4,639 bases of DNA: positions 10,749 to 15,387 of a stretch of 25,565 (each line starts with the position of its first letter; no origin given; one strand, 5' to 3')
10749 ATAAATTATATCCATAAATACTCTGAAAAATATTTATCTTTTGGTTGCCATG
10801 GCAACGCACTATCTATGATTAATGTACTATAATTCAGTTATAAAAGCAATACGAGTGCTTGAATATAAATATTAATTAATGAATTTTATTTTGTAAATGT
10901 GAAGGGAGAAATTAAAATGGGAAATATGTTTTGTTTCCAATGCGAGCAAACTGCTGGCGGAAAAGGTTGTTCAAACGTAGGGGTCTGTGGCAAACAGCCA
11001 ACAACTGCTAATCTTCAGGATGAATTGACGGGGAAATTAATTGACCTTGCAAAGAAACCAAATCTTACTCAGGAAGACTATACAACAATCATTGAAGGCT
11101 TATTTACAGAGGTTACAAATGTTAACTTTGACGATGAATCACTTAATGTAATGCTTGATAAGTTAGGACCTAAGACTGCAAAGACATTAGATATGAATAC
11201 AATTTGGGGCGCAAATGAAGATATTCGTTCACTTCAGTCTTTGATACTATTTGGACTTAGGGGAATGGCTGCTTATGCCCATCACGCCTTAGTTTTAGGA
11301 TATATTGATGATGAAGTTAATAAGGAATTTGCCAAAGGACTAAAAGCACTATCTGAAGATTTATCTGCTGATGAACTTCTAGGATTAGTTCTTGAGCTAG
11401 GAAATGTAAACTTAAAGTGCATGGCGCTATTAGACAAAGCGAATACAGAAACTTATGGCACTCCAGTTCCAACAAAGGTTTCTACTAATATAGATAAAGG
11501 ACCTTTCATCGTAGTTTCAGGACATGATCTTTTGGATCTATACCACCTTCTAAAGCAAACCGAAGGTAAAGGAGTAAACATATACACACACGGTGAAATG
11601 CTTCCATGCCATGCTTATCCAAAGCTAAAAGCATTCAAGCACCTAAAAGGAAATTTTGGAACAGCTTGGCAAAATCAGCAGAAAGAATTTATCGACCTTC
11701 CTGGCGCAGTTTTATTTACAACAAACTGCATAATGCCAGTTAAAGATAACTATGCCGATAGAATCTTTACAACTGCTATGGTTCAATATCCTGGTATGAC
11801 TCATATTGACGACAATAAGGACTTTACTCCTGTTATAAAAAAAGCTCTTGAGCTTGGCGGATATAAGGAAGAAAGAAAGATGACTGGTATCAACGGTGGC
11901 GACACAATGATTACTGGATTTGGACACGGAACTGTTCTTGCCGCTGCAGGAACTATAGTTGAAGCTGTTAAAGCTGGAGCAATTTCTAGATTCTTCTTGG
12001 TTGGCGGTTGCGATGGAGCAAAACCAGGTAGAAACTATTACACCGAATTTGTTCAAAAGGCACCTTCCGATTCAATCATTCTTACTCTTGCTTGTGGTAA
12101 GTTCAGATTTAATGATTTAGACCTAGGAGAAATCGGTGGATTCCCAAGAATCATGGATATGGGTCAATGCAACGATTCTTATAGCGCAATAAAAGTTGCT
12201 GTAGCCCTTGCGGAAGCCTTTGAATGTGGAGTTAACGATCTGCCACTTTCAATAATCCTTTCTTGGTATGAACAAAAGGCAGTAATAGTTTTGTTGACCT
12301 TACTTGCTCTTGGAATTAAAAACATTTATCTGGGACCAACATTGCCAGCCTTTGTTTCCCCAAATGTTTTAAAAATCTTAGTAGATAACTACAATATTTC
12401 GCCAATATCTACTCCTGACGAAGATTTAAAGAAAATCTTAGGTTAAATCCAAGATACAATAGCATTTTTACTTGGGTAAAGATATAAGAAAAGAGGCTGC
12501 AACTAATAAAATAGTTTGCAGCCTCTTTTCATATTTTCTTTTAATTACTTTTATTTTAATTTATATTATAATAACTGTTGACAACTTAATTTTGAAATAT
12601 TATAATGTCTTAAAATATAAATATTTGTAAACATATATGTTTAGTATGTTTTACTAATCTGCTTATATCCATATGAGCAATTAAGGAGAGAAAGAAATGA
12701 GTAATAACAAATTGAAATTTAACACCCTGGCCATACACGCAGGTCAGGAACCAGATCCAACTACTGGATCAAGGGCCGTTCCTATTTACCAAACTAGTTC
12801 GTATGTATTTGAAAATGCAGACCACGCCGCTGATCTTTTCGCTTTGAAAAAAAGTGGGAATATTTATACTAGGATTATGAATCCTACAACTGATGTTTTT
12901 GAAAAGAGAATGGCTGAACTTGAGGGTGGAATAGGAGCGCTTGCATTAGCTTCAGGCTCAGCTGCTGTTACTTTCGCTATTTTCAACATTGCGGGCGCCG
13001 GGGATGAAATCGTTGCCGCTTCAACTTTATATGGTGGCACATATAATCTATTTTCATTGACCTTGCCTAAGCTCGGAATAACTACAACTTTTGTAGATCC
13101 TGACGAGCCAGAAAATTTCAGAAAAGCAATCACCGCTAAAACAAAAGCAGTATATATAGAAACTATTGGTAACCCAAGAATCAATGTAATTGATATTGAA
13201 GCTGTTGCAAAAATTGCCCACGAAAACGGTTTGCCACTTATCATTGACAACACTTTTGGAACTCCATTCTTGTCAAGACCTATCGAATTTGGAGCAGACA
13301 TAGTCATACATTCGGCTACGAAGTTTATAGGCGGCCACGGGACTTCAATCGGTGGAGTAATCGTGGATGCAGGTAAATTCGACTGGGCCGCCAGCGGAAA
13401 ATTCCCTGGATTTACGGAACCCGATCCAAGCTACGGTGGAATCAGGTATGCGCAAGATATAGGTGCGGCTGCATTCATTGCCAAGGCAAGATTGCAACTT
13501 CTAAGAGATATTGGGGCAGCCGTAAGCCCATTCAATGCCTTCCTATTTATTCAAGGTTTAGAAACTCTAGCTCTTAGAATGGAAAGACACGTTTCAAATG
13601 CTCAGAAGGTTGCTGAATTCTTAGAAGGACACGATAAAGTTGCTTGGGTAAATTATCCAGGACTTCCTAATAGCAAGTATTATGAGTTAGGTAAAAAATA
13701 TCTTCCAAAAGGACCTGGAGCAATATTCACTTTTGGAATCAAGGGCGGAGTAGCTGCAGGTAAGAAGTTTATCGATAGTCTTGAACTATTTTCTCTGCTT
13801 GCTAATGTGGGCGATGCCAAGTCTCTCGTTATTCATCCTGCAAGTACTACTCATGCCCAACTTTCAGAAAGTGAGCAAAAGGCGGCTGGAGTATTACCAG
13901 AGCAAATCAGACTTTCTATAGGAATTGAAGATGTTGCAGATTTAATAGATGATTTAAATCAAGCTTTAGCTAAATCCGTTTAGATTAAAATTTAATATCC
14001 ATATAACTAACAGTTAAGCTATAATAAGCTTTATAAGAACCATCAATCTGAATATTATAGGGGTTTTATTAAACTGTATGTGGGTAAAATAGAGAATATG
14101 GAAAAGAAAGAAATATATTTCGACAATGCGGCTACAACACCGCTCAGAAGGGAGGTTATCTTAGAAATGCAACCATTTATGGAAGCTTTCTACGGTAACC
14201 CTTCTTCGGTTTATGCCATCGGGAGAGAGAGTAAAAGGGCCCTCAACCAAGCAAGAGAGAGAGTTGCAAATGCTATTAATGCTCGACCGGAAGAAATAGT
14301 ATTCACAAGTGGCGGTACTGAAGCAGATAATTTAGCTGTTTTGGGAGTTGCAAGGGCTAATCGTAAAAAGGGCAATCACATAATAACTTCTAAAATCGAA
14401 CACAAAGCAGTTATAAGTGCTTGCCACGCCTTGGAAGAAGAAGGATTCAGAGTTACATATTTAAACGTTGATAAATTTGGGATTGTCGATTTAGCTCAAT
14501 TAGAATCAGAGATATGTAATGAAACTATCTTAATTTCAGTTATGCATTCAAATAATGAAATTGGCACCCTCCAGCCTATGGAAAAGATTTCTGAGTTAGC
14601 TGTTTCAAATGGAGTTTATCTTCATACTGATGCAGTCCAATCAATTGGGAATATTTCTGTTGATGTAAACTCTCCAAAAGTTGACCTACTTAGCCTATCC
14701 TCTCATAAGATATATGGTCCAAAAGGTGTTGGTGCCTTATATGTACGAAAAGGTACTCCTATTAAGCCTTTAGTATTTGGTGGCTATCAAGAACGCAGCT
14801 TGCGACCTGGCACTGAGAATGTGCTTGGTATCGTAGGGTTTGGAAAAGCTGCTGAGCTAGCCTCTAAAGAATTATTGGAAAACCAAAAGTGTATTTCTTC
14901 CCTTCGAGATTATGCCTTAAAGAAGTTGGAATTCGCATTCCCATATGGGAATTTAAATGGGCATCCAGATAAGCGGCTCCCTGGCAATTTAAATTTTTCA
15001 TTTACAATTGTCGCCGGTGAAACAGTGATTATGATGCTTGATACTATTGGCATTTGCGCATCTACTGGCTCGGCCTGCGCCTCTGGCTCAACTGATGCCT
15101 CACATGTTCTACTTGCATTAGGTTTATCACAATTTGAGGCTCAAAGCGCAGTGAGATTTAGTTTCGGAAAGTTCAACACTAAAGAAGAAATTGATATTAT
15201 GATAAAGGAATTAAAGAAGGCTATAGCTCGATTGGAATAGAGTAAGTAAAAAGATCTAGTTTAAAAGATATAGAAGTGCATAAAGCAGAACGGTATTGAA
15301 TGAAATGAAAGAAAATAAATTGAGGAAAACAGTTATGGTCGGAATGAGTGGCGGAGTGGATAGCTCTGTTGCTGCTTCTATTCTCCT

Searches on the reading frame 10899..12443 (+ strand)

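Call 6: search_protein_families(library=pfam, proteins=[window:10899-12443:+])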
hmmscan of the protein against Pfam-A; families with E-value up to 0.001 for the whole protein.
window:10899-12443:+ (515 aa): 1 family
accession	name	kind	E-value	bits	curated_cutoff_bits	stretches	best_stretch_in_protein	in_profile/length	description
PF03063.25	Prismane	-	1e-158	529.6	27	1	10-511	1-513/513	Prismane/CO dehydrogenase family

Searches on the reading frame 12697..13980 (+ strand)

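Call 6: search_protein_families(library=pfam, proteins=[window:12697-13980:+])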
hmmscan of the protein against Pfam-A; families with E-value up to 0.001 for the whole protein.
window:12697-13980:+ (428 aa): 4 families
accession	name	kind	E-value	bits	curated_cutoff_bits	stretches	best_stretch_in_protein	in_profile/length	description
PF01053.26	Cys_Met_Meta_PP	-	1.6e-144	481.6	27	1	10-424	2-380/381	Cys/Met metabolism PLP-dependent enzyme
PF01041.23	DegT_DnrJ_EryC1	-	1.3e-11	44.8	19.8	1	60-185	21-146/360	DegT/DnrJ/EryC1/StrS aminotransferase family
PF00266.25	Aminotran_5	-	2.9e-05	23.6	21.5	1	138-218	129-210/371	Aminotransferase class-V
PF00155.27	Aminotran_1_2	-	4.9e-05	23.1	19.7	1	55-225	33-235/361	Aminotransferase class I and II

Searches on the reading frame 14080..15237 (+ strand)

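Call 6: search_protein_families(library=pfam, proteins=[window:14080-15237:+])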
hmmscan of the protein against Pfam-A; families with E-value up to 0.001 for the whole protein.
window:14080-15237:+ (386 aa): 3 families
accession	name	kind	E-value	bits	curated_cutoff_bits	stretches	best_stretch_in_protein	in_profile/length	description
PF00266.25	Aminotran_5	-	2.1e-87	293.9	21.5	1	12-373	1-370/371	Aminotransferase class-V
PF01212.27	Beta_elim_lyase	-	1.5e-05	25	27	1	54-186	33-170/288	Beta-eliminating lyase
PF01041.23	DegT_DnrJ_EryC1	-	4.1e-05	23.4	19.8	1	73-191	42-152/360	DegT/DnrJ/EryC1/StrS aminotransferase family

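Call 61: search_protein_families(library=ncbifam, proteins=[window:14080-15237:+])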
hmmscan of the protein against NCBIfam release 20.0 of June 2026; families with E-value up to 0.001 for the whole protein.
window:14080-15237:+ (386 aa): 26 families (the best 25 are shown)
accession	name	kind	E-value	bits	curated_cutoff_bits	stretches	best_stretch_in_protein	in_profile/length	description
TIGR03402.1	FeS_nifS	equivalog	3.2e-153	510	530.75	1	12-385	1-373/379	cysteine desulfurase NifS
NF010611.0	PRK14012.1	equivalog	3.1e-123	411.7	548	1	9-385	4-382/406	IscS subfamily cysteine desulfurase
TIGR02006.1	IscS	equivalog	1.3e-120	403.1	643.2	1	10-385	3-378/402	IscS subfamily cysteine desulfurase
TIGR03235.1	DNA_S_dndA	equivalog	1.2e-118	396.5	480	1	13-361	1-352/353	cysteine desulfurase DndA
TIGR03403.1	nifS_epsilon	equivalog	2.6e-99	332.6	587.7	1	12-385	1-376/382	NifS family cysteine desulfurase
NF002806.0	PRK02948.1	subfamily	7.1e-98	328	304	1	12-380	2-370/381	IscS subfamily cysteine desulfurase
TIGR01979.1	sufS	subfamily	1.9e-56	191.6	475.1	1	8-382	16-399/403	SufS family cysteine desulfurase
TIGR01977.1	am_tr_V_EF2568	hypoth_equivalog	2e-47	162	377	1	12-379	1-374/376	cysteine desulfurase family protein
NF041166.1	f2_encap_cargo1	exception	7e-44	151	800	1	9-380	244-622/623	family 2A encapsulin nanocompartment cargo protein cysteine desulfurase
NF006791.0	PRK09295.1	equivalog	7e-38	130.8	661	2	11-224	24-240/406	cysteine desulfurase SufS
NF008126.0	PRK10874.1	equivalog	1.2e-34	120.2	607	1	7-384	16-398/401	cysteine desulfurase CsdA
TIGR03392.1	FeS_syn_CsdA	equivalog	3.2e-33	115.5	493.6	1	7-385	13-396/398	cysteine desulfurase CsdA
NF040779.1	Sec_lyase_SclA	exception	9.8e-32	110.3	525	1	12-380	1-375/378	selenocysteine lyase SclA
TIGR01976.1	am_tr_V_VC1184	hypoth_equivalog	5.4e-31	108.3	352.35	1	10-225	18-234/401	cysteine desulfurase-like protein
TIGR04343.1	egtE_PLP_lyase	equivalog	9.4e-14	51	400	1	53-225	54-218/370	ergothioneine biosynthesis PLP-dependent enzyme EgtE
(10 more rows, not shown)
